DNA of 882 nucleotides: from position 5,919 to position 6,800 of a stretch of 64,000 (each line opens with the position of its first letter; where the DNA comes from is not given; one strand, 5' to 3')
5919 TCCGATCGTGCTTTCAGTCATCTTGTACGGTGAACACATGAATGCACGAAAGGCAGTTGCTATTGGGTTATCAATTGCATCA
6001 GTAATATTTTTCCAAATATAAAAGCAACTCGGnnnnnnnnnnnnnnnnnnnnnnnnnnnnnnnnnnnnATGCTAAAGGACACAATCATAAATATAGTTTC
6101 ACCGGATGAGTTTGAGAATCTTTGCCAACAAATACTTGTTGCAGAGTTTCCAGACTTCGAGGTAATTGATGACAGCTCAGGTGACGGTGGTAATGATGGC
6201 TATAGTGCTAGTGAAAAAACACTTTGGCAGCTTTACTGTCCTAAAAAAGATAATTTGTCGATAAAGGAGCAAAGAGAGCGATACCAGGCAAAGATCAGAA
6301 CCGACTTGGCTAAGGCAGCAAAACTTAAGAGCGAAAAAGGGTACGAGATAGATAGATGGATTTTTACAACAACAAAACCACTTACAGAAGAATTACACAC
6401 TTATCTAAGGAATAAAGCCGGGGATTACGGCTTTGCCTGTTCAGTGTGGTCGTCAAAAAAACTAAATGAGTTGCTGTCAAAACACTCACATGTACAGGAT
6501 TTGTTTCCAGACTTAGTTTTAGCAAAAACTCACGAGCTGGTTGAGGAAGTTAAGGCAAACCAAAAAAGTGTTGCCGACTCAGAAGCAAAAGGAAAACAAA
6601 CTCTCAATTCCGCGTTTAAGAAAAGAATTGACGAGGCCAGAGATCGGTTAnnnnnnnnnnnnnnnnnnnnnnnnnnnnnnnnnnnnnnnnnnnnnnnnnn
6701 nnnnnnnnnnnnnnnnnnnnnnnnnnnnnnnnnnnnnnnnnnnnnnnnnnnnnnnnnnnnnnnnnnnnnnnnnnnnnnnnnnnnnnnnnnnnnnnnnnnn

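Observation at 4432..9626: Operon encoding an alpha/beta hydrolase, a DMT transporter and a 1197-aa Mrr-like nuclease-TPR protein (possible defence or sensor module)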

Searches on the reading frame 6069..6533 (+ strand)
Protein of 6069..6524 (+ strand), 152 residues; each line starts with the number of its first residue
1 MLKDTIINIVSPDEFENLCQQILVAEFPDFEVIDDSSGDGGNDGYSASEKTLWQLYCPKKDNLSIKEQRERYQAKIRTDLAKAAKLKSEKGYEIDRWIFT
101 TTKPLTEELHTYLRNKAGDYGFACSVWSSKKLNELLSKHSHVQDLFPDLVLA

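Call 38: find_homologous_proteins(query=window:6069-6524:+, max_evalue=0.001)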
Query seq(152 aa): 22 candidates shared short words with the query, none scored E <= 0.001.

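Call 42: search_solved_structures(query=A3, max_evalue=10, show_alignments=3)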
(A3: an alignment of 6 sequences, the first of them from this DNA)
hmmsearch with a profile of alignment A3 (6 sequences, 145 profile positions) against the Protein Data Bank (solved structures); distinct sequences matched with E-value up to 10: 4.
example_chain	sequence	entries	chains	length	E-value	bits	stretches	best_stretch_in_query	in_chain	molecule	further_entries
8t9n_A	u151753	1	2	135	0.075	16.4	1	10-79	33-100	Anti-sigma-I factor RsgI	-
5vjc_A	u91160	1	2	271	0.32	14.4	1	76-116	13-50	Protein mini spindles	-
9dae_A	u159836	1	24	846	0.58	13.5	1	79-118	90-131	Phosphoenolpyruvate synthase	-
4uhj_A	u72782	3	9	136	1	12.8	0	1-60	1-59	TRANSCRIPTIONAL REGULATORY PROTEIN CPXR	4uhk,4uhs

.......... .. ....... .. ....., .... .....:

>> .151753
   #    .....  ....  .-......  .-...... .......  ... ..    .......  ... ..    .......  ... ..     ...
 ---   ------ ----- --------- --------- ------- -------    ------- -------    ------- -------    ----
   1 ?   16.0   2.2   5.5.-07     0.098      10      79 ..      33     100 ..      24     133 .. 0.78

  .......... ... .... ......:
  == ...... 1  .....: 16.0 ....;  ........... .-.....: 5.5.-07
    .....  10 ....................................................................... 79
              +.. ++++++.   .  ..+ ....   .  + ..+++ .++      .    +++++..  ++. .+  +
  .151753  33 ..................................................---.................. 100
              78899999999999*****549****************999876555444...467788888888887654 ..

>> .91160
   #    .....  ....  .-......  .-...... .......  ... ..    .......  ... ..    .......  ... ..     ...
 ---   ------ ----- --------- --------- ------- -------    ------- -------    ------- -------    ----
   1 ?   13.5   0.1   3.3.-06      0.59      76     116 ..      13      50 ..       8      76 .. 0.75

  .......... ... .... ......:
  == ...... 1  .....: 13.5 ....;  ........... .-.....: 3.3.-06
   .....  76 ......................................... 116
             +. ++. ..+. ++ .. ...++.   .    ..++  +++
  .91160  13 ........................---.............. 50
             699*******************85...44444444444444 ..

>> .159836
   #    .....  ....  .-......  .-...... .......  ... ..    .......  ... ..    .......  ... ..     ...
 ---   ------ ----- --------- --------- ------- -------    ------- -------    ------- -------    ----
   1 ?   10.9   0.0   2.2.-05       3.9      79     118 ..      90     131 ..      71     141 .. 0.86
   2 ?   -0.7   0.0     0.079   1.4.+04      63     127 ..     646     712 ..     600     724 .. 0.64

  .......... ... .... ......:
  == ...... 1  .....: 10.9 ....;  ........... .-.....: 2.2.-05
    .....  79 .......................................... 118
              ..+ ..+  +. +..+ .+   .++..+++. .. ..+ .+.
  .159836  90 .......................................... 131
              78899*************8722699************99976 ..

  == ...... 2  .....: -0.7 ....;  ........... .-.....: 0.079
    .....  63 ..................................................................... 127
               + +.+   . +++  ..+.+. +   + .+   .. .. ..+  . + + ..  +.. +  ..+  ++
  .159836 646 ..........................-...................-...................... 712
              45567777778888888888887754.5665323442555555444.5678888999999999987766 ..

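Call 46: search_protein_representatives(alignment_id=A3)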
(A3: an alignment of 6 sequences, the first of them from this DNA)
Query: 6 sequences, 145 profile positions. Proteins with E-value up to 0.001 (for the whole library): 537; up to 1e-10: 222; up to 1e-30: 74. The best 150 are listed.
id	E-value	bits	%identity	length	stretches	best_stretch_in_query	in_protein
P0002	3.2e-72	257.6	-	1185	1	2-145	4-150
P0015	3.1e-61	222.0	-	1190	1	1-145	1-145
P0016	3.2e-57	209.0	-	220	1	3-144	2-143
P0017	1.1e-56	207.2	-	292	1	1-145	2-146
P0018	4.0e-53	195.7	-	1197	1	2-145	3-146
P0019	1.7e-52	193.7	-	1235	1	4-145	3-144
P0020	1.7e-52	193.7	-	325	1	2-144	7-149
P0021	7.4e-52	191.6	-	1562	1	3-144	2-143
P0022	1.8e-51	190.4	-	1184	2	1-145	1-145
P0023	2.7e-50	186.5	-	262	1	3-144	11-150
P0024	4.3e-50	185.9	-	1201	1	3-145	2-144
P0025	1.6e-49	184.0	-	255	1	2-145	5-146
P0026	4.2e-49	182.7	-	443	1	4-145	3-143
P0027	1.4e-48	181.0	-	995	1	3-144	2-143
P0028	2.9e-48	180.0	-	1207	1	3-145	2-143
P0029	8.0e-48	178.5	-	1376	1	5-144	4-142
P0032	2.5e-45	170.5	-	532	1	3-145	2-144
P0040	2.1e-43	164.2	-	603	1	3-144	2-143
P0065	1.2e-33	132.5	-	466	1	2-145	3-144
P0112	6.8e-28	113.9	-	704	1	2-143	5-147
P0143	6.5e-23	97.7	-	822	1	9-141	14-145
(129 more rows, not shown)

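Call 47: search_protein_families(library=pfam, proteins=[P0021, P0029, P0027, P0040, P0032, P0026, P0065, P0020, P0112, P0143], max_evalue=0.01)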
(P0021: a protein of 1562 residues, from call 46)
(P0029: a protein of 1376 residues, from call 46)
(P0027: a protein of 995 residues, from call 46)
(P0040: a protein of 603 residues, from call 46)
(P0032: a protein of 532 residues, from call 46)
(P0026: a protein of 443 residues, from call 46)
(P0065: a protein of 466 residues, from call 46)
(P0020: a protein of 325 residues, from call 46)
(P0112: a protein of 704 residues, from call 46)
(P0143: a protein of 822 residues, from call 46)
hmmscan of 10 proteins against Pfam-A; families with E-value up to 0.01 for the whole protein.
P0021 (1562 aa): 17 families
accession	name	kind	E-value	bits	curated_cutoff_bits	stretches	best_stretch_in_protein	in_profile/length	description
PF20698.3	PIN-TPR-GreABC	-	1e-22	81.3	27.8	1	910-1049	1-137/138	PIN domain associated with the TPR-GreAB-C-PIN system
PF14559.12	TPR_19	-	1.1e-18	67.7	25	1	292-337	4-49/68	Tetratricopeptide repeat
PF07719.23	TPR_2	-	2.3e-17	62.1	27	1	439-469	3-33/34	Tetratricopeptide repeat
PF00515.34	TPR_1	-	5e-14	51.9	27.8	1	440-469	4-33/34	Tetratricopeptide repeat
PF13181.12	TPR_8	-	2.4e-13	49.5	25.7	0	439-469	3-33/34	Tetratricopeptide repeat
PF12895.13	ANAPC3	-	6e-11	42.9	27.2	1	267-337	11-80/82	Anaphase-promoting complex, cyclosome, subunit 3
PF13428.12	TPR_14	-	5.8e-10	39.3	23.5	0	349-384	7-42/44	Tetratricopeptide repeat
PF13432.12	TPR_16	-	2.3e-08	34.7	32.7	0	615-651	2-35/65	Tetratricopeptide repeat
PF13431.12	TPR_17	-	1.9e-07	31.3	24.4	0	303-333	3-33/34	Tetratricopeptide repeat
PF13424.12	TPR_12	-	3.7e-06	27.5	30.1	1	577-637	5-72/77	Tetratricopeptide repeat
PF23914.1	TPR_CcmH_CycH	-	4.3e-05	23.8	42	0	354-389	98-133/158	Cytochrome c-type biogenesis protein H TPR domain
PF13371.12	TPR_9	-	6.4e-05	23.3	35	0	274-320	24-70/73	Tetratricopeptide repeat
PF13414.12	TPR_11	-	0.00028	20.9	26.8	0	450-471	7-28/42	TPR repeat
PF24575.1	TPR_Slam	-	0.00075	20.3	35.2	0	342-387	46-91/104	Surface lipoprotein assembly modifier, N-terminal TPR repeats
PF12569.14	NatA_aux_su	-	0.00082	18.9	33.3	0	321-385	12-80/515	N-terminal acetyltransferase A, auxiliary subunit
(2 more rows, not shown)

P0029 (1376 aa): 4 families
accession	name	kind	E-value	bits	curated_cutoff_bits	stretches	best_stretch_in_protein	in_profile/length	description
PF20720.3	nSTAND3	-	2.9e-05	24.3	27.2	1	213-379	7-153/155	Novel STAND NTPase 3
PF05729.18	NACHT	-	3.6e-05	24.1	26.7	1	227-362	4-163/167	NACHT domain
PF24883.2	NPHP3_N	-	0.00013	22.6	24.8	0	282-324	123-164/164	Nephrocystin 3, N-terminal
PF25199.1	nSTAND_NTPase5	-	0.00075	19.8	34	1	221-329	39-138/145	Novel STAND NTPase 5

P0027 (995 aa): 10 families
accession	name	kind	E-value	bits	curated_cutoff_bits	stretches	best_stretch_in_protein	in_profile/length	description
PF17874.7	TPR_MalT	-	1.3e-07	31.7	45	1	704-910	40-247/336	MalT-like TPR region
PF13191.12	AAA_16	-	2.5e-05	25.3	32.6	1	208-250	2-47/167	AAA ATPase domain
PF13424.12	TPR_12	-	5.3e-05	23.8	30.1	0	706-768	5-69/77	Tetratricopeptide repeat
PF07719.23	TPR_2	-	8.5e-05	22.8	27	0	790-815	6-31/34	Tetratricopeptide repeat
PF10345.15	Cohesin_load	-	0.00068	18.6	25.8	1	800-897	74-170/585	Cohesin loading factor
PF01637.24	ATPase_2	-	0.001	19.3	33.2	1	208-252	1-45/225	ATPase domain predominantly from Archaea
PF13374.12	TPR_10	-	0.003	18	27.5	0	791-815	8-32/42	Tetratricopeptide repeat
PF13401.12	AAA_22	-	0.0032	18.2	27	0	225-334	3-97/130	AAA domain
PF13181.12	TPR_8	-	0.0057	17.2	25.7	0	957-986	1-30/34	Tetratricopeptide repeat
PF14559.12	TPR_19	-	0.0088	16.8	25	1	795-853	1-53/68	Tetratricopeptide repeat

P0040 (603 aa): 6 families
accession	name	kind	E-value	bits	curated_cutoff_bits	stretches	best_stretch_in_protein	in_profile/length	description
PF05729.18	NACHT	-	5.4e-09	36.5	26.7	1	235-387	1-161/167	NACHT domain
PF13401.12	AAA_22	-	1.8e-06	28.7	27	1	233-339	4-104/130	AAA domain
PF20703.3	nSTAND1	-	1.9e-06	28.2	27.1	1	219-460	16-280/379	Novel STAND NTPase 1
PF13191.12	AAA_16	-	1.3e-05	26.2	32.6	1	225-272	15-63/167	AAA ATPase domain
PF01637.24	ATPase_2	-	0.0024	18.2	33.2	1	229-273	15-62/225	ATPase domain predominantly from Archaea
PF25201.1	nSTAND6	-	0.0083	16.6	27.7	0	221-314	3-96/148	Novel STAND NTPase 6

P0032 (532 aa): 3 families
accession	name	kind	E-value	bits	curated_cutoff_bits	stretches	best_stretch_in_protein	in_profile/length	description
PF00004.35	AAA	-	1.6e-05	25.8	21.2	1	212-362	1-117/131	ATPase family associated with various cellular activities (AAA)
PF14532.12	Sigma54_activ_2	-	0.002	18.8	25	1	210-317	22-109/138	Sigma-54 interaction domain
PF13191.12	AAA_16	-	0.0086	17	32.6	0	211-266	26-68/167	AAA ATPase domain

P0026 (443 aa): 0 families

P0065 (466 aa): 1 family
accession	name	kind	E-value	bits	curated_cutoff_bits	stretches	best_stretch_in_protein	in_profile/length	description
PF13424.12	TPR_12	-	0.00051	20.6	30.1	1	401-433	3-35/77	Tetratricopeptide repeat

P0020 (325 aa): 1 family
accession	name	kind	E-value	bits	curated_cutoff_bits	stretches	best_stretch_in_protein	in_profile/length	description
PF04471.18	Mrr_cat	-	0.0096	16.5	21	0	14-116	5-100/115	Restriction endonuclease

P0112 (704 aa): 2 families
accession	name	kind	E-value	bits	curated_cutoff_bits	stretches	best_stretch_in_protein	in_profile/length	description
PF13374.12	TPR_10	-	5.2e-15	55.3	27.5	1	445-480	1-36/42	Tetratricopeptide repeat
PF13424.12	TPR_12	-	1.1e-05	26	30.1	0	540-604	3-62/77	Tetratricopeptide repeat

P0143 (822 aa): 1 family
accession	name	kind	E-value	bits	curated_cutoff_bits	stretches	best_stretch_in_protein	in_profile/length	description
PF13401.12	AAA_22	-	0.0011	19.8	27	1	208-309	4-84/130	AAA domain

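Call 54: search_protein_families(library=pfam, alignment_id=A4, max_evalue=1)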
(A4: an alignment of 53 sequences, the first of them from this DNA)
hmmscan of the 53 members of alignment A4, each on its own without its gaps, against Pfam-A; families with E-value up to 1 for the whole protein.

A. member 1, seq(155 aa): 3 families
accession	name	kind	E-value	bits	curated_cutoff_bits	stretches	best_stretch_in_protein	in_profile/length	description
PF23622.1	LRR_At1g61320_AtMIF1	-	0.0019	18.1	26.9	1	79-133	16-70/384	At1g61320/AtMIF1, LRR domain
PF04471.18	Mrr_cat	-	0.0026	18.3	21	1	10-115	4-99/115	Restriction endonuclease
PF20054.4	Tc-38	-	0.019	15.1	23.2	1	100-131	1-32/70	Trypanosoma Tc-38 (p38) protein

B. families by the number of members that match (of 53 scanned): 23 families
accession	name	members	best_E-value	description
PF04471.18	Mrr_cat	16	0.00025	Restriction endonuclease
PF23622.1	LRR_At1g61320_AtMIF1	2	0.0019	At1g61320/AtMIF1, LRR domain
PF21312.3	ORC1_wHTH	2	0.027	Origin recognition complex subunit 1 C-terminal winged HTH domain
PF22513.2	FitA-like_RHH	2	0.11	Antitoxin FitA-like, ribbon-helix-helix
PF20054.4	Tc-38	1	0.019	Trypanosoma Tc-38 (p38) protein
PF08807.15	DUF1798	1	0.026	Bacterial domain of unknown function (DUF1798)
PF09192.16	Act-Frag_cataly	1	0.032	Actin-fragmin kinase, catalytic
PF00191.25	Annexin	1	0.033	Annexin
PF21048.2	Rad26-like_N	1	0.038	Rad26-like, N-terminal domain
PF12998.12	ING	1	0.042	Inhibitor of growth proteins N-terminal histone-binding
PF03469.19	XH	1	0.043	XH domain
PF12098.13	DUF3574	1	0.044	Protein of unknown function (DUF3574)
PF03924.19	CHASE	1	0.053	CHASE domain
PF18971.5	CagA_N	1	0.054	CagA protein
PF18742.7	DpnII-MboI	1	0.058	REase_DpnII-MboI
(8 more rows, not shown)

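Call 57: predict_structure(alignment_id=A4)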
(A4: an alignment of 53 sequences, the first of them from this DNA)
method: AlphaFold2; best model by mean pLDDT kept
length: 155 residues; sequences in the alignment: 53
mean_pLDDT: 92.8   pTM: 0.88
mean pLDDT of the five models: 92.8, 92.1, 92.0, 91.8, 91.7
residues with pLDDT >= 90: 131; 70-90: 13; 50-70: 10; < 50: 1
segments of 3 or more residues with pLDDT < 50: none
pLDDT, mean of each block of 10 residues (from residue 1): 85 97 98 76 92 95 93 97 95 98 97 98 98 97 95 60
secondary structure, 60 per line:
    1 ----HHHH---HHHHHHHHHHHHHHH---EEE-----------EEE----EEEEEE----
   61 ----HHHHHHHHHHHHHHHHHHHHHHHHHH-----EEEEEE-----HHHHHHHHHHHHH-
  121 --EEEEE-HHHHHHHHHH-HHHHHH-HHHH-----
elements in order: H5-8 H12-26 E30-32 E44-46 E51-56 H65-90 E96-101 H107-119 E123-127 H129-138 H140-145 H147-150

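Call 88: fold_search(model_id=the predicted structure, library=pdb)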
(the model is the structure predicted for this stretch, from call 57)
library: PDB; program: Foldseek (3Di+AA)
matches with E <= 10: 1069; with E <= 0.001: 0
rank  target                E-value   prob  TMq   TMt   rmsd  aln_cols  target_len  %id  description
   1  8dgf_B                2.2e-03  1.00  0.63  0.08   3.3       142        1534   14  Avs4 bound to phage PhiV-1 portal (released 2022-08-03)
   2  9ibq_A                1.2e-02  0.99  0.49  0.30   4.9       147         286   16  Structure of BstEII with DNA substrate (released 2026-03-04)
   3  7boo_C                1.9e-02  0.91  0.28  0.14   8.4        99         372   16  Crystal Structure of Core-mannan synthase A (CmsA/Ktr4) from Aspergillus fumigatus, apo form (released 2020-09-09)
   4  4g6u_A                2.2e-02  0.98  0.43  0.34   4.5       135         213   12  CdiA-CT/CdiI toxin and immunity complex from Escherichia coli (released 2012-12-12)
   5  8q3y_A                2.4e-02  0.99  0.53  0.22   5.7       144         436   16  Crystal structure of apo Can2 from Thermoanaerobacter brockii (released 2023-11-22)
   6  7e8r                  2.4e-02  0.93  0.46  0.25   6.8       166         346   13  EcoT38I restriction endonuclease (released 2022-03-02)
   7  7edb_B                2.7e-02  0.89  0.46  0.25   6.5       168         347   15  EcoT38I restriction endonuclease complexed with DNA (released 2022-03-16)
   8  7edb_A                3.1e-02  0.96  0.52  0.27   5.6       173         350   15  EcoT38I restriction endonuclease complexed with DNA (released 2022-03-16)
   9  7bop_B                4.1e-02  0.72  0.28  0.14   8.9       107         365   16  Crystal Structure of Core-mannan synthase A (CmsA/Ktr4) from Aspergillus fumigatus, Mn/GDP-form (released 2020-09-09)
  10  1wte_MODEL_1_A        4.4e-02  0.87  0.44  0.29   6.3       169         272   11  Crystal structure of type II restrcition endonuclease, EcoO109I complexed with cognate DNA (released 2004-12-14)
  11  7boo_A                4.4e-02  0.72  0.30  0.15  10.8       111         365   15  Crystal Structure of Core-mannan synthase A (CmsA/Ktr4) from Aspergillus fumigatus, apo form (released 2020-09-09)
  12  7boo_B                6.0e-02  0.77  0.28  0.14   8.4        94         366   18  Crystal Structure of Core-mannan synthase A (CmsA/Ktr4) from Aspergillus fumigatus, apo form (released 2020-09-09)
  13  1s4n_B                6.4e-02  0.96  0.31  0.16   3.6        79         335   11  Crystal structure of yeast alpha1,2-mannosyltransferase Kre2p/Mnt1p (released 2004-05-04)
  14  7boo_D                6.4e-02  0.77  0.28  0.14   8.4        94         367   18  Crystal Structure of Core-mannan synthase A (CmsA/Ktr4) from Aspergillus fumigatus, apo form (released 2020-09-09)
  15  1wtd_B                6.8e-02  0.69  0.37  0.25   7.1       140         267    8  Crystal structure of type II restrcition endonuclease, EcoO109I DNA-free form (released 2004-12-14)
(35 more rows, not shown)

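Call 89: search_solved_structures(query=A4, max_evalue=10, show_alignments=4)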
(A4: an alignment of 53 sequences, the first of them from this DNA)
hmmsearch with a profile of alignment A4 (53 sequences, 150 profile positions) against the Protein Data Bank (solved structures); distinct sequences matched with E-value up to 10: 3.
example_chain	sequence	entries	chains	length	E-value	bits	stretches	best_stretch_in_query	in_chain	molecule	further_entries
5vjc_A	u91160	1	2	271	0.039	17.2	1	75-118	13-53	Protein mini spindles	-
9hpn_A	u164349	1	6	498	0.51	13.5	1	24-62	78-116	PS2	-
2pq0_A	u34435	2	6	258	1.4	12.1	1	96-144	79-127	Hypothetical conserved protein GK1056 | Hypothetical conserved protein, GK1056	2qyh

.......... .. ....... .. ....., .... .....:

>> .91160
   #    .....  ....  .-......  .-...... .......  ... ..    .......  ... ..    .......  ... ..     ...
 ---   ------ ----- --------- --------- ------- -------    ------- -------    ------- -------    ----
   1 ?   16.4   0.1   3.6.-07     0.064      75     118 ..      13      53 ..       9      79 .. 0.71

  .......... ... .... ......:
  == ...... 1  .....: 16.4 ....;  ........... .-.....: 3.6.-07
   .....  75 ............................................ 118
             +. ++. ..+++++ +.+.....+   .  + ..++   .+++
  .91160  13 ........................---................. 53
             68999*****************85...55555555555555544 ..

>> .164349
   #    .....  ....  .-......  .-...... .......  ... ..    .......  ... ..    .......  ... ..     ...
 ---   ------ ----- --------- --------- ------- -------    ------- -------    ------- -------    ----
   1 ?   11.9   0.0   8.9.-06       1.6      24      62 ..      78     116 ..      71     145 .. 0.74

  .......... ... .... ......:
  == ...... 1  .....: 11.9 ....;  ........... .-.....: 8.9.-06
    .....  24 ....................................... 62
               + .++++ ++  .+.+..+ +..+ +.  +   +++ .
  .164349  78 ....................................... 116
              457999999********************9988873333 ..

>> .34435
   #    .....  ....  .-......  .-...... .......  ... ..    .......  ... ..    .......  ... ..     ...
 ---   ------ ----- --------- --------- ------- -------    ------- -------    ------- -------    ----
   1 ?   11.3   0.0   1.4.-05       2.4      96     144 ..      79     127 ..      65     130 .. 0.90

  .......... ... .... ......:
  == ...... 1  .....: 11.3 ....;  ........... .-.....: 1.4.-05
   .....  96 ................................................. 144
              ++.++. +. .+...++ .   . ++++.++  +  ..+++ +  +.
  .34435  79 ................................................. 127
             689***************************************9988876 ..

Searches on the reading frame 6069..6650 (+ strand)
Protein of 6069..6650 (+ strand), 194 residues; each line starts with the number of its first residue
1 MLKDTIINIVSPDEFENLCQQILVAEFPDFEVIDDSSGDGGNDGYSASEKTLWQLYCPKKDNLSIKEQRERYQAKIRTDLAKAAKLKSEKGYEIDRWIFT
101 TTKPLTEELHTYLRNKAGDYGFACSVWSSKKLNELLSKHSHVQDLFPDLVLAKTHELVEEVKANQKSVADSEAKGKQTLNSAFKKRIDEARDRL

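Call 8: search_protein_families(library=pfam, proteins=[window:6069-6650:+], max_evalue=10)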
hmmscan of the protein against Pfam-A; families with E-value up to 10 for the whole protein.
seq(194 aa): 3 families
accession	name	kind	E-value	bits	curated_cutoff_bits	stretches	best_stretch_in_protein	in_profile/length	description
PF23622.1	LRR_At1g61320_AtMIF1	-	0.0024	17.8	26.9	1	80-134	17-71/384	At1g61320/AtMIF1, LRR domain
PF04471.18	Mrr_cat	-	0.0043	17.6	21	1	10-115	4-99/115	Restriction endonuclease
PF20054.4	Tc-38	-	0.029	14.5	23.2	1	100-131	1-32/70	Trypanosoma Tc-38 (p38) protein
